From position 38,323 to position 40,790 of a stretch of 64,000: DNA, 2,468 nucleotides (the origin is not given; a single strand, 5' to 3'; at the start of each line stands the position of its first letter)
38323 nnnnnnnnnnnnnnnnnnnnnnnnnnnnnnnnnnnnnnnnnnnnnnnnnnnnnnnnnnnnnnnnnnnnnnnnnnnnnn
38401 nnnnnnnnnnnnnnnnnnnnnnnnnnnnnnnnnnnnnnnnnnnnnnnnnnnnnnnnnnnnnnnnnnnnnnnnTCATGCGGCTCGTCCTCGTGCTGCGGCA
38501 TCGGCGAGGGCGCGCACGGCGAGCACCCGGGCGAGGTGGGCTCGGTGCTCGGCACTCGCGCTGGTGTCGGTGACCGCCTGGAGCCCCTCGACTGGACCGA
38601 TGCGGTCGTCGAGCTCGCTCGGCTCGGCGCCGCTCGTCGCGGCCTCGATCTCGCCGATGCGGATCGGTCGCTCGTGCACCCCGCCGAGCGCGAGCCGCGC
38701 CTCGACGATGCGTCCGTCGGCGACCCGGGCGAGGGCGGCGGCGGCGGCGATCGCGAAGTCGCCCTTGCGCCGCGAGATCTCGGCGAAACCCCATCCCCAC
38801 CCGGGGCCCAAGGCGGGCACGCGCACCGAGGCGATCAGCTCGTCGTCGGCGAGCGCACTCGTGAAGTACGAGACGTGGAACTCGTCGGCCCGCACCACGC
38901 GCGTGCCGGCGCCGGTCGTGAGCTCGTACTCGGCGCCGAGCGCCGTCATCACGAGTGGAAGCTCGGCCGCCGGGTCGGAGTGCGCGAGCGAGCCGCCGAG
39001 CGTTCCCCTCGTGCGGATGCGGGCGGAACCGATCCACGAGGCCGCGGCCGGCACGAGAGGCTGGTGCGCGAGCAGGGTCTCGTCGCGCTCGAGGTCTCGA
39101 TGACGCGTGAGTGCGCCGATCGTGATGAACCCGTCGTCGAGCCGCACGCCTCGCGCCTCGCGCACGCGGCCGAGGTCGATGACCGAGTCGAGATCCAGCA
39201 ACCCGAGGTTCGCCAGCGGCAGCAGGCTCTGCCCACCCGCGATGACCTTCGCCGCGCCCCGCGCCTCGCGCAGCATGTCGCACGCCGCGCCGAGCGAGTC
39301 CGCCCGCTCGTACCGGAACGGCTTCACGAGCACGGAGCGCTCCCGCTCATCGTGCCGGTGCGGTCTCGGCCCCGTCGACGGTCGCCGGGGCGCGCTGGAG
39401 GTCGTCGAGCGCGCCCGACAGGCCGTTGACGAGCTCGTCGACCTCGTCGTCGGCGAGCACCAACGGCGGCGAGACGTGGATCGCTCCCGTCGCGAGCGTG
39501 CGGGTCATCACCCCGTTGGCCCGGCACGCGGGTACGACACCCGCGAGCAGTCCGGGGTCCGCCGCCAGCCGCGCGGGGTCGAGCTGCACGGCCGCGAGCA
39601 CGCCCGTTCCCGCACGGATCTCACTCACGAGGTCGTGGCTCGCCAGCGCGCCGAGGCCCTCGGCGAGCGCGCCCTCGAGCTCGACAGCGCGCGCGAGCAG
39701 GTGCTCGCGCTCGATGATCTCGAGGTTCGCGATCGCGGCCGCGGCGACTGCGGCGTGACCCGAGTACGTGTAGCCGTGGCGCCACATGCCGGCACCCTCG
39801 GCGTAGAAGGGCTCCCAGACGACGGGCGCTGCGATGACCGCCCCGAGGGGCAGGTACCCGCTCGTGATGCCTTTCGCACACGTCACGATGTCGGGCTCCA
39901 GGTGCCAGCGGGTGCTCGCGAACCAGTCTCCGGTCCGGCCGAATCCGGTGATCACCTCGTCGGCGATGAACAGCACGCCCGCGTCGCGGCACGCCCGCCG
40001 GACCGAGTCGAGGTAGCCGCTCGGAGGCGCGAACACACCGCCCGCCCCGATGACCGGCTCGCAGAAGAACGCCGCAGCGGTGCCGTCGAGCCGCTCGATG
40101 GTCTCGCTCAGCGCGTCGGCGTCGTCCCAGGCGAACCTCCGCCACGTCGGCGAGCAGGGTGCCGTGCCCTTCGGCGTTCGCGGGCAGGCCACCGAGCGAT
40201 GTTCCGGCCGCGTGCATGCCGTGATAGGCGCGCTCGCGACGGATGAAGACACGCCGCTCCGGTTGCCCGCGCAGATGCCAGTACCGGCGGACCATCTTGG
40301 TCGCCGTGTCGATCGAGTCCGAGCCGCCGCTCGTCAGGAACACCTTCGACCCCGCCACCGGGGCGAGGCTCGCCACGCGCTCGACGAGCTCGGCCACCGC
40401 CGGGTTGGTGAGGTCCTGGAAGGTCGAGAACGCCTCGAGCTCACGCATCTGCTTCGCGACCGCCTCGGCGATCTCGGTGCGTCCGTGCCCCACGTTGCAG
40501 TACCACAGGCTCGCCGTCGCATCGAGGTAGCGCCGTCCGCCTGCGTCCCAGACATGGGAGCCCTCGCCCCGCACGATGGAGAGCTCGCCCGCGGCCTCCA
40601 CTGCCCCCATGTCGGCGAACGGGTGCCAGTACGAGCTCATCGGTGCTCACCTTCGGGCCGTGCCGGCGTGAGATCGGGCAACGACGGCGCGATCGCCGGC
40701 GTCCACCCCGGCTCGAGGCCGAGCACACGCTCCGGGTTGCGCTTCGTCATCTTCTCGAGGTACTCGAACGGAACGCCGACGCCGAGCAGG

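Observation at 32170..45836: IclR-associated divergent cluster combining a CoxLMS Mo-hydroxylase, a P450, two class-III aminotransferases, an amidohydrolase-fold protein and VOC proteins: an orphan catabolic pathway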

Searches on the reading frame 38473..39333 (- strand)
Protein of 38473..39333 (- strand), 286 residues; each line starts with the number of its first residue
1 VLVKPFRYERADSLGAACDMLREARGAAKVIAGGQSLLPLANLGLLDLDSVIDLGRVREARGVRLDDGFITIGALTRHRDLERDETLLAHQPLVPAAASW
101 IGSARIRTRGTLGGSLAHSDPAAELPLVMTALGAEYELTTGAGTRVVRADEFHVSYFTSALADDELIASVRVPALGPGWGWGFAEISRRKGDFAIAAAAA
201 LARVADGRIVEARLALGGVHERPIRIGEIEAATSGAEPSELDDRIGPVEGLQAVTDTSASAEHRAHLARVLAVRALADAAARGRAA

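Call 4: search_protein_families(library=pfam, proteins=[window:38473-39333:-])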
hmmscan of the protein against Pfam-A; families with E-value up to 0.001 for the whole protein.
window:38473-39333:- (286 aa): 2 families
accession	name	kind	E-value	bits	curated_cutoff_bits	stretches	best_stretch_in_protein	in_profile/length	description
PF00941.27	FAD_binding_5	-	1.3e-42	146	27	1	5-174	2-169/170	FAD binding domain in molybdopterin dehydrogenase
PF03450.22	CO_deh_flav_C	-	2.2e-14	53.9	25.5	1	183-278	3-101/102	CO dehydrogenase flavoprotein C-terminal domain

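Call 6: search_protein_families(library=ncbifam, proteins=[window:38473-39333:-], max_evalue=0.00001)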
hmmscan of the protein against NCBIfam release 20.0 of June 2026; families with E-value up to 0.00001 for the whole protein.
window:38473-39333:- (286 aa): 7 families
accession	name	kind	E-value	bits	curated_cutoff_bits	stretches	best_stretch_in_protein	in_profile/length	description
NF041019.1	glyceraldDH_beta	equivalog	1.6e-59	201.4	350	1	3-278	3-279/280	glyceraldehyde dehydrogenase subunit beta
NF043083.1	XdhB_XDHase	equivalog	1.2e-29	103.4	310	1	8-282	7-286/289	xanthine dehydrogenase subunit XdhB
TIGR02963.1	xanthine_xdhA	equivalog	6.2e-28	97.6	467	1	21-275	207-464/468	xanthine dehydrogenase small subunit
NF007427.0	PRK09971.1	equivalog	2.3e-25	89.4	287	1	7-282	6-286/292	xanthine dehydrogenase FAD-binding subunit XdhB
TIGR03195.1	4hydrxCoA_B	equivalog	1.2e-17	64.1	404.55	2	4-117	3-115/321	4-hydroxybenzoyl-CoA reductase subunit beta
TIGR03199.1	pucC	equivalog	8.4e-14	51.5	306.05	1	31-233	20-220/264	xanthine dehydrogenase subunit C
TIGR03312.1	Se_sel_red_FAD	hypoth_equivalog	2.5e-08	33.5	241.5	1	8-236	4-211/257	molybdopterin-dependent oxidoreductase FAD-binding subunit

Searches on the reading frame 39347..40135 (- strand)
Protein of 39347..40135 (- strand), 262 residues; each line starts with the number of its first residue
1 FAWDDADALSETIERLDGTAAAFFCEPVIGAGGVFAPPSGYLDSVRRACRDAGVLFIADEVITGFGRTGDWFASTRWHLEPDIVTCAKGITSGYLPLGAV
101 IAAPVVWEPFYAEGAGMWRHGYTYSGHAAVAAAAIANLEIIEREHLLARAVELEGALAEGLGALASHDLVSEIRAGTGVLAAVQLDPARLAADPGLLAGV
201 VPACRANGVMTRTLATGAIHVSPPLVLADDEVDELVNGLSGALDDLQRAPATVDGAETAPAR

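Call 7: search_protein_families(library=pfam, proteins=[window:39347-40135:-])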
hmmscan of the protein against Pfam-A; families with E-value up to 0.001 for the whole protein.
window:39347-40135:- (262 aa): 1 family
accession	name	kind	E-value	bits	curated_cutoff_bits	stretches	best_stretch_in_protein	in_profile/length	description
PF00202.27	Aminotran_3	-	6.4e-52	177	30.5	1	9-243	180-403/403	Aminotransferase class-III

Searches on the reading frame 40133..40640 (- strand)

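Call 7: search_protein_families(library=pfam, proteins=[window:40133-40640:-])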
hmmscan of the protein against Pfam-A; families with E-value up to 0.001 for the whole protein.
window:40133-40640:- (169 aa): 1 family
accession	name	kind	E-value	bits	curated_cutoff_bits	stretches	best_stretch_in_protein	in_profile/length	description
PF00202.27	Aminotran_3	-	7.7e-23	81.3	30.5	1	20-151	11-139/403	Aminotransferase class-III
